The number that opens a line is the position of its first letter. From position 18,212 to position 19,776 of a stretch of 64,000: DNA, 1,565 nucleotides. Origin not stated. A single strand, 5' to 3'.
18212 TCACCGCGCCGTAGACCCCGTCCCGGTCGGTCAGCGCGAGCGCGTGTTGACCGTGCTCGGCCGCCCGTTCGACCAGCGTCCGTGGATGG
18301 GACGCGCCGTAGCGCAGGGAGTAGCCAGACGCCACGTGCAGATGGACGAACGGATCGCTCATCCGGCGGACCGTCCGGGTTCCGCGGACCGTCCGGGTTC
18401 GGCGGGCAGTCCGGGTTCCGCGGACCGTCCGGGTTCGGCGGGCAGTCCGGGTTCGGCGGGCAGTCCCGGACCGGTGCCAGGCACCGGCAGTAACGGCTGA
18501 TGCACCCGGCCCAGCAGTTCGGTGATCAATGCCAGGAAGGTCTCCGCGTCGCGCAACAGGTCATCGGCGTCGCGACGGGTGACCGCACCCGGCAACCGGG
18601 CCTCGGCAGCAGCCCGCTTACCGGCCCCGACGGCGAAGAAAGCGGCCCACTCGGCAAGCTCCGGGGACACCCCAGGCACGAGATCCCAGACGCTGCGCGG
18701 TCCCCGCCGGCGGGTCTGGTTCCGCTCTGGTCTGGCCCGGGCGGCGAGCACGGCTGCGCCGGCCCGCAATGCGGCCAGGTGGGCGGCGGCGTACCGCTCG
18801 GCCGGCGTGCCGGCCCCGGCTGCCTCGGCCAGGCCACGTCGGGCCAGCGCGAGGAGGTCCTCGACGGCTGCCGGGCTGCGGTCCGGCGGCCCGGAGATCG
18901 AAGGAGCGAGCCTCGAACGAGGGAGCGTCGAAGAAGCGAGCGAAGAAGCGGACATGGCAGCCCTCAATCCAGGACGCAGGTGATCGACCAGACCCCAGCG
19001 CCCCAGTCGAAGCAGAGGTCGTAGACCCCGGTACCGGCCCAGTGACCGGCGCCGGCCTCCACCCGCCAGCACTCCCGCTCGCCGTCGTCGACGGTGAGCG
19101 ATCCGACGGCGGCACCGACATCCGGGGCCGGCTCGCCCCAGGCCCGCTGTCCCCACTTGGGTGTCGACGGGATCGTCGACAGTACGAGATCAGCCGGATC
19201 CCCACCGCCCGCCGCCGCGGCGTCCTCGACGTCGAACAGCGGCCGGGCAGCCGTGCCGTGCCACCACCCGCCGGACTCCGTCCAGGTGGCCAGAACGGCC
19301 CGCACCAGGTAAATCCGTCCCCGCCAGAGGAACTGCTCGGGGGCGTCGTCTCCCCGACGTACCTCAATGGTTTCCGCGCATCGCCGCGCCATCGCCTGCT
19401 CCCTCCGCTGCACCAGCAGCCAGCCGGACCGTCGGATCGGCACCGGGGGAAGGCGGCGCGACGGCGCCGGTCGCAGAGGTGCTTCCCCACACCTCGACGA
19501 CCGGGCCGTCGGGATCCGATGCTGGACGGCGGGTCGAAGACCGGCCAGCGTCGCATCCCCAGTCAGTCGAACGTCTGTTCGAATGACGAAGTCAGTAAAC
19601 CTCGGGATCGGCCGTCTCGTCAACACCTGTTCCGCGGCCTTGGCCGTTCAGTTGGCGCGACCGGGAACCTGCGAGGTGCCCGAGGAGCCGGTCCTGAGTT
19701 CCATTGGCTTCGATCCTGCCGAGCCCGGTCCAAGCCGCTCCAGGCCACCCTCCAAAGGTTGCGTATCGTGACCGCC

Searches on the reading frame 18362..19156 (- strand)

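Call 54: search_protein_families(library=pfam, proteins=[window:18362-19156:-])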
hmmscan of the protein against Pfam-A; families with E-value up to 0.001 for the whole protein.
window:18362-19156:- (265 aa): 1 family
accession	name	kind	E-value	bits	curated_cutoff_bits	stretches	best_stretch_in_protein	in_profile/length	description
PF18726.6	HEPN_SAV_6107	-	5.5e-33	113.9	27.2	1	112-211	1-97/98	SAV_6107-like HEPN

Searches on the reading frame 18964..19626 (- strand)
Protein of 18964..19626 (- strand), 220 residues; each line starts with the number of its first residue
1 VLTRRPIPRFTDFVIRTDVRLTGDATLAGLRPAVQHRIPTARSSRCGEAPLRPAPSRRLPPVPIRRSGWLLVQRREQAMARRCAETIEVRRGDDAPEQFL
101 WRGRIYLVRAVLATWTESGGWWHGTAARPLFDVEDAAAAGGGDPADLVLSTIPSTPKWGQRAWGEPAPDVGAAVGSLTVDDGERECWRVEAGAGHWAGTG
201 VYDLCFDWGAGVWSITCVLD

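Call 54: search_protein_families(library=pfam, proteins=[window:18964-19626:-])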
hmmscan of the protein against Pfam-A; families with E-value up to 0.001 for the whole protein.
window:18964-19626:- (220 aa): 1 family
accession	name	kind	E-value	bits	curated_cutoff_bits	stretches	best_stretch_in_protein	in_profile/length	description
PF20114.4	DUF6504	-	1.7e-15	57.6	24.2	1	80-209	3-85/103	Domain of unknown function (DUF6504)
